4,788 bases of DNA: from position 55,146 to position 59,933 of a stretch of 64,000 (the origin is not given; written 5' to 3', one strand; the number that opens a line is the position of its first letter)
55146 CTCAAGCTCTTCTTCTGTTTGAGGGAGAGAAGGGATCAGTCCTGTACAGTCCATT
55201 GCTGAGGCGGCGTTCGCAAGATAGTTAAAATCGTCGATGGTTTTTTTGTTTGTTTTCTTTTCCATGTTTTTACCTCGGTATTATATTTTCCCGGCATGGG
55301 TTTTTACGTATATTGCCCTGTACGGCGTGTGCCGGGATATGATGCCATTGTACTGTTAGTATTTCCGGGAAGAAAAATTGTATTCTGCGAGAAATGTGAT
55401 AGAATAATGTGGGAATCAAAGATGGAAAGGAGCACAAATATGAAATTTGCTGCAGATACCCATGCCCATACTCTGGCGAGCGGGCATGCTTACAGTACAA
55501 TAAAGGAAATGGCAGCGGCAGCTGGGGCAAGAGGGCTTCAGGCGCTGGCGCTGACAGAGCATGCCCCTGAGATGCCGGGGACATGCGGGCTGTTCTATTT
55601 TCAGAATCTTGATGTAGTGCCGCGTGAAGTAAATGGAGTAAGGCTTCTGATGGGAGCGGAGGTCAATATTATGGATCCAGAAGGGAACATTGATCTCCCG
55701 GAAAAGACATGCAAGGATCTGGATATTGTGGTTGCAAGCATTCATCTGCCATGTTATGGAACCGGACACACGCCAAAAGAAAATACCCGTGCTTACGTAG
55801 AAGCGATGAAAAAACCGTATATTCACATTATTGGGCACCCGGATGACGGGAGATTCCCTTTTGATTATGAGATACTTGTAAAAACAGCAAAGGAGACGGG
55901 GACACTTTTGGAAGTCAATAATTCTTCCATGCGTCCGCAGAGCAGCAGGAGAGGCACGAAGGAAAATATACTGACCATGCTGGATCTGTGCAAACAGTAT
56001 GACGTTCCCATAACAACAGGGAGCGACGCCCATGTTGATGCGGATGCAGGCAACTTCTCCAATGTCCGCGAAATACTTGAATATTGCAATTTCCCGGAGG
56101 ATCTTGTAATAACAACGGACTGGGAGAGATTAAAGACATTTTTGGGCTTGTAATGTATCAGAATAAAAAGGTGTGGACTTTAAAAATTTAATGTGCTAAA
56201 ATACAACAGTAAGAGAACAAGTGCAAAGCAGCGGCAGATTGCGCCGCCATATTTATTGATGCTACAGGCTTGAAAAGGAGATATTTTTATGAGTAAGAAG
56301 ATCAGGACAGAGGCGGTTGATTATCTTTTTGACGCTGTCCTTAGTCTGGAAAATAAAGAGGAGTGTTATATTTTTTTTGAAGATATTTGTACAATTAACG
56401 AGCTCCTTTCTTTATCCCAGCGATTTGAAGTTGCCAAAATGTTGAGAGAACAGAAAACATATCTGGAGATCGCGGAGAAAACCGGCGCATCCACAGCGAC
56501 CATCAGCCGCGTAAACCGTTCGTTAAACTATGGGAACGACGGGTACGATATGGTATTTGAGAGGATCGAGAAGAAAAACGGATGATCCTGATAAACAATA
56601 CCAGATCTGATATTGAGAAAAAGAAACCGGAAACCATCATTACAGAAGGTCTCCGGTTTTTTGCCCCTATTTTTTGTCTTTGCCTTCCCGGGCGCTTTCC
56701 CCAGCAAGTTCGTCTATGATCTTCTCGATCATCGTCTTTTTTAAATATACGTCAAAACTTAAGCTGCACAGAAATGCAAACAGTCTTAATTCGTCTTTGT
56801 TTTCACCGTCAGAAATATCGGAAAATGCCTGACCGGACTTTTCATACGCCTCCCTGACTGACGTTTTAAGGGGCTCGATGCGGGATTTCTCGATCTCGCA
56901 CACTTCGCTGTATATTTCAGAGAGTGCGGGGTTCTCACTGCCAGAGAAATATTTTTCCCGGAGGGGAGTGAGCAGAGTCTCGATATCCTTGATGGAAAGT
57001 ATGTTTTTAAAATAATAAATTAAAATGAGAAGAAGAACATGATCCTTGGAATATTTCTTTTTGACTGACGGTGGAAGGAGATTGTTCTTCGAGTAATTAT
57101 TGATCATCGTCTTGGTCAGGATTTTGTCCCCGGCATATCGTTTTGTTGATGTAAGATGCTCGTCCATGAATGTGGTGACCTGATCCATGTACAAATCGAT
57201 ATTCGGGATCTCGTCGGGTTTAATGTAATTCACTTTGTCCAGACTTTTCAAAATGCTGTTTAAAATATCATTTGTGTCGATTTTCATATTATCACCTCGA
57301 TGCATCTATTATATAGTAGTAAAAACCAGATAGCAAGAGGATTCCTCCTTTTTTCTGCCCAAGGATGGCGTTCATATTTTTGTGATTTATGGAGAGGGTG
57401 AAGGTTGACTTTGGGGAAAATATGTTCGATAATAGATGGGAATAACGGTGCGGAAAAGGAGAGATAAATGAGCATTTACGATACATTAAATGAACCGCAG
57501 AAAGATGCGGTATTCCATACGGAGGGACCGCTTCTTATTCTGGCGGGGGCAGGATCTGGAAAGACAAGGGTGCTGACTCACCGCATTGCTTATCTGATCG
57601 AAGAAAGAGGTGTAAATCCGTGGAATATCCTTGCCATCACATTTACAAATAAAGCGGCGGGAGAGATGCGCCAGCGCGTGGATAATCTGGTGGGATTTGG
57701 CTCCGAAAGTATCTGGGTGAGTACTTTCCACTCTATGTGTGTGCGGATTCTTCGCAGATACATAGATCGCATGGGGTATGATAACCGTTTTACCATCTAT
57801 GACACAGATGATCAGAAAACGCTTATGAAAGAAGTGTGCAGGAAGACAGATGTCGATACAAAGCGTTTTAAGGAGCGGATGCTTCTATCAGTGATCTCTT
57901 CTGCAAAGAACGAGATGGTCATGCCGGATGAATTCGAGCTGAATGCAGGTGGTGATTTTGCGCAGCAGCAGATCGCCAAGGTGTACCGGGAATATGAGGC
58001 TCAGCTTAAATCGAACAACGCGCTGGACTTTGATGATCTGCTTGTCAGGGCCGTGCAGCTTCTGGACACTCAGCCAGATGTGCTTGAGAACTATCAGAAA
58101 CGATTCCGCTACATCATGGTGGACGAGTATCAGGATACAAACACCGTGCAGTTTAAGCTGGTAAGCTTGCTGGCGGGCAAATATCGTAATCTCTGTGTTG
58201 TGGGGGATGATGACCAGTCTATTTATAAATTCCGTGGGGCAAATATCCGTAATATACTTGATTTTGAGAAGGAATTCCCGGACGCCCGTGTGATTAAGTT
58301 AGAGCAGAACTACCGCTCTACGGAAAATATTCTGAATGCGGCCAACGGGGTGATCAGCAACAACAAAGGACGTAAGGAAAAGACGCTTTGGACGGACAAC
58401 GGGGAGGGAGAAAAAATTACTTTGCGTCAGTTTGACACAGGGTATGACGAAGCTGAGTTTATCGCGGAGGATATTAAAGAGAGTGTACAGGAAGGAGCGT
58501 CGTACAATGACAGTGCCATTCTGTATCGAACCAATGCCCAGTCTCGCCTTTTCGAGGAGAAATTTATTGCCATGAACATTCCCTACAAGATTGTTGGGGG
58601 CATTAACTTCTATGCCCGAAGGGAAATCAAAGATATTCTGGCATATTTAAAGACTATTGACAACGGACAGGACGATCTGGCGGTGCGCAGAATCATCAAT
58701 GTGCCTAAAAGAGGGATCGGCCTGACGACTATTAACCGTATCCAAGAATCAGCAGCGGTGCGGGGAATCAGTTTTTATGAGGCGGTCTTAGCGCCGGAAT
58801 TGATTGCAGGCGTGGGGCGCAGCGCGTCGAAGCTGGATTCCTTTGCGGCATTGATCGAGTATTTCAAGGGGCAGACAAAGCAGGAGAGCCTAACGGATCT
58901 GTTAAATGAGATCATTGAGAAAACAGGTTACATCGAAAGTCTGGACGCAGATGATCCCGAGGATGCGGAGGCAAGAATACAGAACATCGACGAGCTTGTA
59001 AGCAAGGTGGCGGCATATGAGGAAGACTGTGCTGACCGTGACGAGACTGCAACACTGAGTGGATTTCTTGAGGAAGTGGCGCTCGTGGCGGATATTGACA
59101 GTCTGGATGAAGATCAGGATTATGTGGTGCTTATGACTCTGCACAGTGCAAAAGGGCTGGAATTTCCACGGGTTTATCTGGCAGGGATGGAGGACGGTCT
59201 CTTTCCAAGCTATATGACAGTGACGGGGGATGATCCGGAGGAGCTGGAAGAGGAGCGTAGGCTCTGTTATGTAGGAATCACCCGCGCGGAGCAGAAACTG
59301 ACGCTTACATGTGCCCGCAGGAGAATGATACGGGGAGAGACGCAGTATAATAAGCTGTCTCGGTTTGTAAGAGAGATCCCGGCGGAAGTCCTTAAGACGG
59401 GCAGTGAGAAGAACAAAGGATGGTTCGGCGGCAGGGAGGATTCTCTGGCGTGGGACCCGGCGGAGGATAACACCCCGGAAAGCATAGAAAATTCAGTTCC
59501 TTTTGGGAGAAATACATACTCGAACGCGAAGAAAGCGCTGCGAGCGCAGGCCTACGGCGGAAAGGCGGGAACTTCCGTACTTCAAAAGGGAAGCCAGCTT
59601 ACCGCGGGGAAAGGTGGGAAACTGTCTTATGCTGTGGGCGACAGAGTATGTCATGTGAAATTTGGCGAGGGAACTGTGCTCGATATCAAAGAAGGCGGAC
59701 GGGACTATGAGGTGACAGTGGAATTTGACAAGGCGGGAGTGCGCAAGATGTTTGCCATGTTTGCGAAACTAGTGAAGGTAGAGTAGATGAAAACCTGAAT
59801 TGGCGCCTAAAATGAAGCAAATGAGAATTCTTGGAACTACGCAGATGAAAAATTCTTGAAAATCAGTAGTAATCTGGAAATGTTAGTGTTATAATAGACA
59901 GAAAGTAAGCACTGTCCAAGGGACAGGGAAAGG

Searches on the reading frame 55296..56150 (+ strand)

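Call 50: search_protein_families(library=pfam, proteins=[window:55296-56150:+], max_evalue=0.00001)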
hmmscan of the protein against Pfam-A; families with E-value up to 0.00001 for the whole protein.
window:55296-56150:+ (285 aa): 1 family
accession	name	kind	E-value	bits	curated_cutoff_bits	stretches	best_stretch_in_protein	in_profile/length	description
PF02811.25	PHP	-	1.8e-10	41.8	26.4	1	54-192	1-139/164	PHP domain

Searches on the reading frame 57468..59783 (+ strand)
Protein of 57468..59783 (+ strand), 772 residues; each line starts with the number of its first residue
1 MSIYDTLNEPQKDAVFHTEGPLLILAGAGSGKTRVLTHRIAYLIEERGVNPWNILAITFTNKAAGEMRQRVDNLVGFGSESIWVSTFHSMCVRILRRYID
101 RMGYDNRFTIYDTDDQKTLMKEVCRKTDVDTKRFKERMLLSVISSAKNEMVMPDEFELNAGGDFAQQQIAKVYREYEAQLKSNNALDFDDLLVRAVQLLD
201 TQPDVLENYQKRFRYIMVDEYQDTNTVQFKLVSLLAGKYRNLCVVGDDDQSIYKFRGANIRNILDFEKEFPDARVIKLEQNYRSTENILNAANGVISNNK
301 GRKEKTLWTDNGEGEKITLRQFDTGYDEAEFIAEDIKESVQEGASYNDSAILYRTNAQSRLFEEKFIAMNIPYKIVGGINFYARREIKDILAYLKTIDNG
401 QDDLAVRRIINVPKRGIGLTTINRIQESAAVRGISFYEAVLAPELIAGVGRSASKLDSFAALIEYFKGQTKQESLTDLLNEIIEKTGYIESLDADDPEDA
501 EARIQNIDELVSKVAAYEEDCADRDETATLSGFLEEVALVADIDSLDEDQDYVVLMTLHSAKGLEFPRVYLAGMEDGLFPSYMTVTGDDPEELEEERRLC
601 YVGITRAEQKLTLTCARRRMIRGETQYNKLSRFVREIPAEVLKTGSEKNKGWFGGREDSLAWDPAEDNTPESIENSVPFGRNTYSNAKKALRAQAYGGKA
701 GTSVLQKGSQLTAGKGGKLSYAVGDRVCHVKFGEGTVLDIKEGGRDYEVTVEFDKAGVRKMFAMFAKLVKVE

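Call 50: search_protein_families(library=pfam, proteins=[window:57468-59783:+], max_evalue=0.00001)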
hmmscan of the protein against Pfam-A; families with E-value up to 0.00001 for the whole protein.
window:57468-59783:+ (772 aa): 6 families
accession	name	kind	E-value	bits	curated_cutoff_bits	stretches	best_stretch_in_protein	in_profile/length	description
PF00580.27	UvrD-helicase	-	4.1e-99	332.1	23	1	7-271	1-271/271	UvrD/REP helicase N-terminal domain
PF13361.12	UvrD_C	-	9e-84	282.3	25.6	1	276-617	1-349/350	UvrD-like helicase C-terminal domain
PF13245.12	AAA_19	-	1.5e-23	83.9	25.1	1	11-256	1-134/134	AAA domain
PF21196.3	PcrA_UvrD_tudor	-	2.9e-12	46.7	23.9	1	723-767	1-45/48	PcrA/UvrD tudor domain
PF13538.12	UvrD_C_2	-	4.6e-09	36.4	27.4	1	553-613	2-51/52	UvrD-like helicase C-terminal domain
PF13604.12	AAA_30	-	2e-06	28.1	27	0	7-71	2-66/191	AAA domain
